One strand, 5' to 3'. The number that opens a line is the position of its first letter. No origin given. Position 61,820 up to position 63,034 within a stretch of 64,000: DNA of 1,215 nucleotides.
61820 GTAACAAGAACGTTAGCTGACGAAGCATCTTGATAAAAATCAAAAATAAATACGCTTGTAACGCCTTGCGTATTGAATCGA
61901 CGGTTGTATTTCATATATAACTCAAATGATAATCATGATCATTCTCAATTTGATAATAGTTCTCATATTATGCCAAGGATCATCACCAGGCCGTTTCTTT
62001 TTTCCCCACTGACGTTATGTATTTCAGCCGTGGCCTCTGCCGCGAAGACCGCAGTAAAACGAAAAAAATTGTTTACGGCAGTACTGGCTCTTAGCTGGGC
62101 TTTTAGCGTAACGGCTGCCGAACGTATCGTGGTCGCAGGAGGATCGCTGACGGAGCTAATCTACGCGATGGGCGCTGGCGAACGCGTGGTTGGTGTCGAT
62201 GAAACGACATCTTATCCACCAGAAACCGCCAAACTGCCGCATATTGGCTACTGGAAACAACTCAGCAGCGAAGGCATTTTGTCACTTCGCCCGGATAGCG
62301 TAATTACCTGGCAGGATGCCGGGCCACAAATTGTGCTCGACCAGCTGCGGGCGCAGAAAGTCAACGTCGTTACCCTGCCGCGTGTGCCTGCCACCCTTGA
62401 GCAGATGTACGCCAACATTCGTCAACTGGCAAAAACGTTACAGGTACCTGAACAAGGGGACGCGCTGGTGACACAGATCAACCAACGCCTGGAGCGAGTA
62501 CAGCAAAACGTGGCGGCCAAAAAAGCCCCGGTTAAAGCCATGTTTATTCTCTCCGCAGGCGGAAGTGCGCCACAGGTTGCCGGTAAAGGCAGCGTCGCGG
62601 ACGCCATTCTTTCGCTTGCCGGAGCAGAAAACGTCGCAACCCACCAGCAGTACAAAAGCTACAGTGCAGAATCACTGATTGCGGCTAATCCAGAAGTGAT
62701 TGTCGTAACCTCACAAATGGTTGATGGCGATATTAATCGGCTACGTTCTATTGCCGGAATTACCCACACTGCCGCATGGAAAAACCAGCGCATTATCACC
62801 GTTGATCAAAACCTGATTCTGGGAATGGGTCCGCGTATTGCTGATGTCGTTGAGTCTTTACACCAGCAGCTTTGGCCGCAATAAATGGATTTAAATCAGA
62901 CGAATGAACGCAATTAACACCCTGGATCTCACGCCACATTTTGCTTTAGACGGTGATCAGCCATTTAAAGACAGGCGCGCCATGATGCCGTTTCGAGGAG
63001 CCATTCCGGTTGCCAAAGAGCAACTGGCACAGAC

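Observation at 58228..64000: chu haem-uptake locus inserted after dctR within the slp–dctR acid-fitness region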

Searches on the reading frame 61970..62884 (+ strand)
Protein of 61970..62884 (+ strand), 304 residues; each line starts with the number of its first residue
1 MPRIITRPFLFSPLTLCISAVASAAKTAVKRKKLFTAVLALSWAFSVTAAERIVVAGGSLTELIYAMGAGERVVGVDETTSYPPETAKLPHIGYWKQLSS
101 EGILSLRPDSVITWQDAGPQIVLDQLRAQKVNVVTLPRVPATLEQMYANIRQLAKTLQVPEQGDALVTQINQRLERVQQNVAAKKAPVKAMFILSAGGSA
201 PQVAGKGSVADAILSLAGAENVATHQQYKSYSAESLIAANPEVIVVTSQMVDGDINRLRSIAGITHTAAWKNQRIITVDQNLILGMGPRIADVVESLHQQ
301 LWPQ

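Call 11: search_protein_families(library=ncbifam, proteins=[window:61970-62884:+])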
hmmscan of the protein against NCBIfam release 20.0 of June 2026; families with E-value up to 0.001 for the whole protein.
window:61970-62884:+ (304 aa): 8 families
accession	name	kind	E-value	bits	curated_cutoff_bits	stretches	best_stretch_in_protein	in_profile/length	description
NF002894.0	PRK03379.1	equivalog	1.1e-30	106.7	234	1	33-301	4-262/266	vitamin B12 ABC transporter substrate-binding protein BtuF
TIGR04281.1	peripla_PGF_1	equivalog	2.6e-28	99.1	325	1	50-303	21-266/330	PGF-CTERM-anchored ABC transporter substrate-binding protein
TIGR03659.1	IsdE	equivalog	1.3e-17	63.9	298.65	1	48-249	36-233/292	heme ABC transporter substrate-binding protein IsdE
TIGR03868.1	F420-O_ABCperi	hypoth_equivalog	2.2e-14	53.4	392.4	1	140-300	124-283/287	putative F420-0 ABC transporter substrate-binding protein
NF052484.1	sider_BP_EitA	equivalog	3.8e-13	49.2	640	1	144-249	155-263/328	siderophore ABC transporter substrate-binding protein EitA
NF010649.0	PRK14048.1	equivalog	5.3e-11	42.3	374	1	84-249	96-271/374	ferrichrome/ferrioxamine B periplasmic transporter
NF038402.1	TroA_like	subfamily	3.7e-05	23.4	30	1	52-247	1-186/219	helical backbone metal receptor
NF008501.1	PRK11411.1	subfamily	0.00031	19.8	320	1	92-282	86-273/303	Fe(3+) dicitrate ABC transporter substrate-binding protein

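Call 43: search_protein_families(library=pfam, proteins=[window:61970-62884:+])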
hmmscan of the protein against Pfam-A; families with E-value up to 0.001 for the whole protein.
window:61970-62884:+ (304 aa): 1 family
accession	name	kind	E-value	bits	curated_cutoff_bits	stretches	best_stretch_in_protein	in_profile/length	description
PF01497.23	Peripla_BP_2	-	2.3e-34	119.3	27.5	1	53-281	1-234/235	Periplasmic binding protein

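Call 46: search_solved_structures(query=window:61970-62884:+, max_evalue=1e-20)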
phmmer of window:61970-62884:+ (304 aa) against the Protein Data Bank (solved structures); distinct sequences matched with E-value up to 1e-20: 7.
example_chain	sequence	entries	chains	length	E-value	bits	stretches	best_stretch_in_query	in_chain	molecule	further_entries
2r7a_A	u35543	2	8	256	4.3e-163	544.4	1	49-304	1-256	Bacterial heme binding protein | Periplasmic HEME binding protein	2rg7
2r79_A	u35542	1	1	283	1.3e-44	155.8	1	51-303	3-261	Periplasmic binding protein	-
5gj3_A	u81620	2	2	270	1.6e-43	152.2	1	50-295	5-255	Periplasmic binding protein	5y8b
3md9_A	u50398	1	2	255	1.1e-42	149.5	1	50-300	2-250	Hemin-binding periplasmic protein hmuT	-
3nu1_A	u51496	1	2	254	1.7e-42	148.9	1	50-300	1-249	Hemin-binding periplasmic protein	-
5b58_T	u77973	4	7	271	1.6e-38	135.8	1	50-301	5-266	Putative hemin transport system, substrate-binding protein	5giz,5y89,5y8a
5khl_B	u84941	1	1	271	1.9e-31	112.6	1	51-296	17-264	Hemin ABC transporter, periplasmic hemin-binding protein HutB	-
